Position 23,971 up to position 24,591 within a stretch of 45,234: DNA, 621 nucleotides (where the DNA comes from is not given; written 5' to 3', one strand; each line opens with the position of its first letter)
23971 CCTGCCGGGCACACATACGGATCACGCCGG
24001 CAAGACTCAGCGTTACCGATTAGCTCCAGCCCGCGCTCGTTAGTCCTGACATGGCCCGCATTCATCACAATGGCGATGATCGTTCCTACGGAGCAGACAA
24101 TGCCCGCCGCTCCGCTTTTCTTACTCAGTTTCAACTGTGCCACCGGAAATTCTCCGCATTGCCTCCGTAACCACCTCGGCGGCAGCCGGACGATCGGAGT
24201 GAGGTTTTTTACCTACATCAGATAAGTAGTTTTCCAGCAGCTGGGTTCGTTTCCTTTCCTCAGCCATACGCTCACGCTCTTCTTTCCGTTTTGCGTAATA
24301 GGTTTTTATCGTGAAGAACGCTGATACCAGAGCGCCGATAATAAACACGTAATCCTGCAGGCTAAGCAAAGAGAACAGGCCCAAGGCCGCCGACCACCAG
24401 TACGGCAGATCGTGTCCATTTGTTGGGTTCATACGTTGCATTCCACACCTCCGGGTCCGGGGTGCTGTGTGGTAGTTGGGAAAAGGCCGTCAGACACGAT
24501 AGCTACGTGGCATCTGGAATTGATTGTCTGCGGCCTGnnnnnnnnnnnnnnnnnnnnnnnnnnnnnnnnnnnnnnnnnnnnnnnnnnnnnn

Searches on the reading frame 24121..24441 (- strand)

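Call 37: search_protein_families(library=phrogs, proteins=[window:24121-24441:-], max_evalue=0.001)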
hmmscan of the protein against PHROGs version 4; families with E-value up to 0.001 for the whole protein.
window:24121-24441:- (106 aa): 3 families
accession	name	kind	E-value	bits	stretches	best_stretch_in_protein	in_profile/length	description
phrog_1350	-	lysis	3.3e-32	111.5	1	4-95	1-93/97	holin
phrog_20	-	lysis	7.4e-06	26.8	1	13-70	39-100/151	holin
phrog_4237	-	lysis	0.00038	21.3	1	14-67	22-76/93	holin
